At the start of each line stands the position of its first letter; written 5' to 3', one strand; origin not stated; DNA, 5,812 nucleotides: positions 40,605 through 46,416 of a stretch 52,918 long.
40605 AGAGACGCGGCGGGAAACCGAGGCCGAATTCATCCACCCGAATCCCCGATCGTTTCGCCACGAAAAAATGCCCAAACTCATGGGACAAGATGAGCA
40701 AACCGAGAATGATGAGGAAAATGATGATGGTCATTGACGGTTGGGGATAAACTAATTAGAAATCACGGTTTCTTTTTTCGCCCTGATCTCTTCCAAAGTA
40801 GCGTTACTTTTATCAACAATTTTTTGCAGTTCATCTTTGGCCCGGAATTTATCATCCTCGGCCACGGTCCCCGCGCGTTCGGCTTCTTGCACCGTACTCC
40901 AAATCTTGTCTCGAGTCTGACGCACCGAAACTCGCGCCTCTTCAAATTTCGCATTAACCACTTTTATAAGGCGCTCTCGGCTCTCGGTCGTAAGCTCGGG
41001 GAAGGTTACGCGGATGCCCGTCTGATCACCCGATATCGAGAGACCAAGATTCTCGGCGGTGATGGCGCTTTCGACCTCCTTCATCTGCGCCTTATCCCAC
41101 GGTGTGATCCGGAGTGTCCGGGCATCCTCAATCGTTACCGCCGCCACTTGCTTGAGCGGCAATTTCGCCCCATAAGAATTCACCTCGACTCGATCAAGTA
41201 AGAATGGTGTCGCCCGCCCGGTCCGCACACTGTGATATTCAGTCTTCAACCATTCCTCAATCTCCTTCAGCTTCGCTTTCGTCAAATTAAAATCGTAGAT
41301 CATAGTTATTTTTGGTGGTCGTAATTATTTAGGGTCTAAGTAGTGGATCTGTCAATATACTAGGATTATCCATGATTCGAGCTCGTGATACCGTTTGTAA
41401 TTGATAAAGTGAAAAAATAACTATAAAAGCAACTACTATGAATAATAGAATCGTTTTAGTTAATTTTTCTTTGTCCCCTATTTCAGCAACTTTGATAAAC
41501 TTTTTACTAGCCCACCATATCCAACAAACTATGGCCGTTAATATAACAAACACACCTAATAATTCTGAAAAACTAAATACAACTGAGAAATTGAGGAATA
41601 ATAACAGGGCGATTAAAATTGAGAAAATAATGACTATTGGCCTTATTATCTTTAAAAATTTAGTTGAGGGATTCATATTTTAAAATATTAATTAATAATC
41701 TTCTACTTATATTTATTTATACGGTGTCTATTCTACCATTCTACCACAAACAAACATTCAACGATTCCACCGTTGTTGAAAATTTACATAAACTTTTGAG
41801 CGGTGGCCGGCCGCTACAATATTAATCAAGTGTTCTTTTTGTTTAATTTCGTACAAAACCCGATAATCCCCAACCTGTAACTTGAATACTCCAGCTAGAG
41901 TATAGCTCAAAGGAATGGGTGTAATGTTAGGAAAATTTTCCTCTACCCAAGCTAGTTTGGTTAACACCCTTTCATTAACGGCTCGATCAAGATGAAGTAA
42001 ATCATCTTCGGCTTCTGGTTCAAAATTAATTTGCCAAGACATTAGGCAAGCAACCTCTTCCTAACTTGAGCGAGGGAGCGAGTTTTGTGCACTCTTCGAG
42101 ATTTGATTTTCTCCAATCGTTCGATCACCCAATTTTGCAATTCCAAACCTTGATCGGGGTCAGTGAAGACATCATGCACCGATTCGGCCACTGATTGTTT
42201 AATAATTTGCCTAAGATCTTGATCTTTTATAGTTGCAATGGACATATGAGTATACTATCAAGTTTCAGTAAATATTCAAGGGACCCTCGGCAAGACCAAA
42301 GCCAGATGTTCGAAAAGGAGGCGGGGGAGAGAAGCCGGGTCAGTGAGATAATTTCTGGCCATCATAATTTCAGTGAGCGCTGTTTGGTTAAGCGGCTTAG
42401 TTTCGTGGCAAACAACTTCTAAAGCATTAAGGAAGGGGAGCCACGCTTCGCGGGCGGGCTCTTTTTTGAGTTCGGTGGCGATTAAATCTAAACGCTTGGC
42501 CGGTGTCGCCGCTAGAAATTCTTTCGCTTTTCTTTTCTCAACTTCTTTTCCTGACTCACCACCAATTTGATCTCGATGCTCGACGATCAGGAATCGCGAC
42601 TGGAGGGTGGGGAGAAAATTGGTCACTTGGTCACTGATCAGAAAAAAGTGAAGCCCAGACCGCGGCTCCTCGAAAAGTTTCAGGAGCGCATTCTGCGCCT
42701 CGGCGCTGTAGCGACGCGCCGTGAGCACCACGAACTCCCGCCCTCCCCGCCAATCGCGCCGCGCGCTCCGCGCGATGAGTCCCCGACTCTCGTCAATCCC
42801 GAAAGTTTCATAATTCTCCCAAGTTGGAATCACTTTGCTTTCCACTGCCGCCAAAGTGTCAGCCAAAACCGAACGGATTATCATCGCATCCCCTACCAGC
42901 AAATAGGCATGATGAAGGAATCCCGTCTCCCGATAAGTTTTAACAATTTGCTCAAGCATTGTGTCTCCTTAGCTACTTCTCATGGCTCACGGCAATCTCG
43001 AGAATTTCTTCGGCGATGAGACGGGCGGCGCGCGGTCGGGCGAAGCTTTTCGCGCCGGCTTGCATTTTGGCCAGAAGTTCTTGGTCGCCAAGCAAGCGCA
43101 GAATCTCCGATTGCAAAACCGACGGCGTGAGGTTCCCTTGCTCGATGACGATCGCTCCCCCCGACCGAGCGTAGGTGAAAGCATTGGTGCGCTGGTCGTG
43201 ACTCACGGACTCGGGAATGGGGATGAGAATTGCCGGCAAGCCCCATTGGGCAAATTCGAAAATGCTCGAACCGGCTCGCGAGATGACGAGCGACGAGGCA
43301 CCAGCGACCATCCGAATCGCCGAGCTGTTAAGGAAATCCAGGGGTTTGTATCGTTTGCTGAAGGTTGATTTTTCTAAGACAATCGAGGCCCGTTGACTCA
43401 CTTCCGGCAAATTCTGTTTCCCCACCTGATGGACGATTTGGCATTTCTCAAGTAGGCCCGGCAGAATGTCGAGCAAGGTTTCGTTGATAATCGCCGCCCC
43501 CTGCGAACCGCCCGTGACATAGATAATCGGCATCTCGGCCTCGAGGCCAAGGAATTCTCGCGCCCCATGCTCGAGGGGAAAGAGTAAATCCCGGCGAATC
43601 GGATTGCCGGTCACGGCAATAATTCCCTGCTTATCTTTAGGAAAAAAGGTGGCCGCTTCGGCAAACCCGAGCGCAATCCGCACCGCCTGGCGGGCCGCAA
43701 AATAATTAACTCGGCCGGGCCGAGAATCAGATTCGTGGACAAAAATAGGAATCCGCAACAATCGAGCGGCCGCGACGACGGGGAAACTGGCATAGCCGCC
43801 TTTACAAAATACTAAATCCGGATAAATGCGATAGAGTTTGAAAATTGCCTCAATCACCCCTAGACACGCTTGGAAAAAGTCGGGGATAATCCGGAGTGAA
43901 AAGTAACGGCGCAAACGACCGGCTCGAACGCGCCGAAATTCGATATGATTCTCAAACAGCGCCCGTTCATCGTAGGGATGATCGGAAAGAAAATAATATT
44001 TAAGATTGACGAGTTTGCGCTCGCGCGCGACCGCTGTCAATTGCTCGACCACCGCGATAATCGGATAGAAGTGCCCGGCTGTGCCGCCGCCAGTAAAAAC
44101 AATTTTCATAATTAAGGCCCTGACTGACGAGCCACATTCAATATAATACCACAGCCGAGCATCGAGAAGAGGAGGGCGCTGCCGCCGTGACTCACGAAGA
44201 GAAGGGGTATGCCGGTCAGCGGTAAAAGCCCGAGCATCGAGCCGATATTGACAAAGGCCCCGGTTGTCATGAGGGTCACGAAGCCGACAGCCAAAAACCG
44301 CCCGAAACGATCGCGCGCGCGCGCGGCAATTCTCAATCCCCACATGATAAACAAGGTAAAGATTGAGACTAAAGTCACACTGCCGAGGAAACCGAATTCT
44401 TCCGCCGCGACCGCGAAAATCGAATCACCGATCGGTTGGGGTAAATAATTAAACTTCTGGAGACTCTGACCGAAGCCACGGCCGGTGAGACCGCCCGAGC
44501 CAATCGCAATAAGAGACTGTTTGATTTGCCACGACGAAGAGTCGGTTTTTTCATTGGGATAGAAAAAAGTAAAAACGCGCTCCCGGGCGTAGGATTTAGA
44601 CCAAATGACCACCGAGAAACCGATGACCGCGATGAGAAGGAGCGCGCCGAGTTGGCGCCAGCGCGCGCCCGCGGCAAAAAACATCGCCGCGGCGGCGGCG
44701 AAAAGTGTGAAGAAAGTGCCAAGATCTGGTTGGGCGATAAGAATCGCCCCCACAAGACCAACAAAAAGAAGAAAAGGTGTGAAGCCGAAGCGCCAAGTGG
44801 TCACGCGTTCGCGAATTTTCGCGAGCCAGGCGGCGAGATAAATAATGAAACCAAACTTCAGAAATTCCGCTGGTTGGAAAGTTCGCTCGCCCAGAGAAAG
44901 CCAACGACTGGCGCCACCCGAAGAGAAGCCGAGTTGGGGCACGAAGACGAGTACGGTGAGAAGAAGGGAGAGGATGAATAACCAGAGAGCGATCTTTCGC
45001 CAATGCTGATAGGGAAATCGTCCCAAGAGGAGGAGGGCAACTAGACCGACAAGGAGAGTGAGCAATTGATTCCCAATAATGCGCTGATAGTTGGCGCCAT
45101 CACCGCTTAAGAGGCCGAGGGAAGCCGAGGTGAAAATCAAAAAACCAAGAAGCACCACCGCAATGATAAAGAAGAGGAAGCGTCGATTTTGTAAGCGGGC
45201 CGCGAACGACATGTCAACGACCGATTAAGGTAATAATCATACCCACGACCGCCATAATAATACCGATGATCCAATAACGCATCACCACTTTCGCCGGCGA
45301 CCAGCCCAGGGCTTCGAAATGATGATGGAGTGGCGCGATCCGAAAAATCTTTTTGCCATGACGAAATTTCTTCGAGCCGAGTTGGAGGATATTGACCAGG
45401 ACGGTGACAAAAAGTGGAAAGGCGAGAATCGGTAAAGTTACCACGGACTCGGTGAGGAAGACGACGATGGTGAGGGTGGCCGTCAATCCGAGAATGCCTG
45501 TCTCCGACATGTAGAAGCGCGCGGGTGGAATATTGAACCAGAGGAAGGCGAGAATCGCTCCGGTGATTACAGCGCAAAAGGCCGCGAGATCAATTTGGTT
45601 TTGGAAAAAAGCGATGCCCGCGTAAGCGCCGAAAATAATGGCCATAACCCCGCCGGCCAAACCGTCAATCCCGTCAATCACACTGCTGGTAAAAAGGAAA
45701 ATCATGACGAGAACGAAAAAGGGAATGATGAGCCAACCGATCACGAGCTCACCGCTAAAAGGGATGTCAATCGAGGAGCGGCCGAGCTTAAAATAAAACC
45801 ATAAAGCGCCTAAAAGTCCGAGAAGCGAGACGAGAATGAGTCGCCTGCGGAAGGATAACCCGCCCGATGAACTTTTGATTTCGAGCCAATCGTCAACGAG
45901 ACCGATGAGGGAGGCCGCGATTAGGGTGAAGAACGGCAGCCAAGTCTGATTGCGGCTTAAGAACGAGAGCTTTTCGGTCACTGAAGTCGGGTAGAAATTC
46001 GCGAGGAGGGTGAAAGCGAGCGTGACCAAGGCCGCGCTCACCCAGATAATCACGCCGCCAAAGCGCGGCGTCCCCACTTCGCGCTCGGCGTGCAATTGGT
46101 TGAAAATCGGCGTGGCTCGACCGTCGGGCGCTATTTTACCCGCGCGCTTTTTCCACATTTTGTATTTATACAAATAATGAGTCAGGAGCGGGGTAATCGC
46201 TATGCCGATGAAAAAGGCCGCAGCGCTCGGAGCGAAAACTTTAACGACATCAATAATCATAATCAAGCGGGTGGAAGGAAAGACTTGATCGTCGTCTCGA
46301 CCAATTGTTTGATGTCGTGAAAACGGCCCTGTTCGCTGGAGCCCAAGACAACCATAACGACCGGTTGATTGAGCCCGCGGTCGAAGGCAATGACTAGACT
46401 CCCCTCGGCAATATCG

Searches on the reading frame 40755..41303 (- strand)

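Call 90: search_protein_families(library=pfam, proteins=[window:40755-41303:-], max_evalue=0.001)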
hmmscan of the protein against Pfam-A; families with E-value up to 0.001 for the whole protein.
window:40755-41303:- (183 aa): 1 family
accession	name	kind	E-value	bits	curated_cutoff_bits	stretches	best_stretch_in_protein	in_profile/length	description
PF01765.24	RRF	-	3.3e-49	167.3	29.7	1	19-181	1-163/164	Ribosome recycling factor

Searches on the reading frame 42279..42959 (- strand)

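Call 90: search_protein_families(library=pfam, proteins=[window:42279-42959:-], max_evalue=0.001)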
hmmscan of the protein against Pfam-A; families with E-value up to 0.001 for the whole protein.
window:42279-42959:- (227 aa): 1 family
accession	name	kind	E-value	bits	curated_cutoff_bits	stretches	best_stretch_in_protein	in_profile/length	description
PF13177.12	DNA_pol3_delta2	-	1.4e-12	48.4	27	1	55-127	83-156/161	DNA polymerase III, delta subunit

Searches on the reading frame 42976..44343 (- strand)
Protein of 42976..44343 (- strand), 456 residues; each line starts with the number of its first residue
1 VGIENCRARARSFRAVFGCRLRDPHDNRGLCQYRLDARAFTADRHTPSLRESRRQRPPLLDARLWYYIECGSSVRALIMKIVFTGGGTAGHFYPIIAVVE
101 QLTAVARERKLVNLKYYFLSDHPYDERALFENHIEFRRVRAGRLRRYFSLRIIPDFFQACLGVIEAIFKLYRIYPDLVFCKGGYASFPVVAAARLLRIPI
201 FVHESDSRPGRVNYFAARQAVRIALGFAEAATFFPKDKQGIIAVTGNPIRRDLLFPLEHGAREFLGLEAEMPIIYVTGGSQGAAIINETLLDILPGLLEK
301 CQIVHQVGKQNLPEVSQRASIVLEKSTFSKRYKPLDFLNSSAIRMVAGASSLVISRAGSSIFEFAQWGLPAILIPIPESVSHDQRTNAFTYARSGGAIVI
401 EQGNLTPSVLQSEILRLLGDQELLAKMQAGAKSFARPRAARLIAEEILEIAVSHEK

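Call 90: search_protein_families(library=pfam, proteins=[window:42976-44343:-], max_evalue=0.001)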
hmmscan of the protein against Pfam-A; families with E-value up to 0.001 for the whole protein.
window:42976-44343:- (456 aa): 3 families
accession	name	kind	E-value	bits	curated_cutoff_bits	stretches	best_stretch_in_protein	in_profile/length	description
PF04101.22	Glyco_tran_28_C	-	7.7e-30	104.5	22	1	273-438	1-161/166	Glycosyltransferase family 28 C-terminal domain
PF03033.26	Glyco_transf_28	-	1.1e-27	97.3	26.2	1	81-224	1-138/139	Glycosyltransferase family 28 N-terminal domain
PF13579.12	Glyco_trans_4_4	-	0.0001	23.1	29.7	1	122-221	28-121/158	Glycosyl transferase 4-like domain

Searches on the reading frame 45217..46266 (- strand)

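Call 90: search_protein_families(library=pfam, proteins=[window:45217-46266:-], max_evalue=0.001)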
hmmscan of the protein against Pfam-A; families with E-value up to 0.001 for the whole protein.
window:45217-46266:- (350 aa): 1 family
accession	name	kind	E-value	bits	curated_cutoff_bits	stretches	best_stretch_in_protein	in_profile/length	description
PF00953.26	Glycos_transf_4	-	1.4e-20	74.4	27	1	111-269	4-156/160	Glycosyl transferase family 4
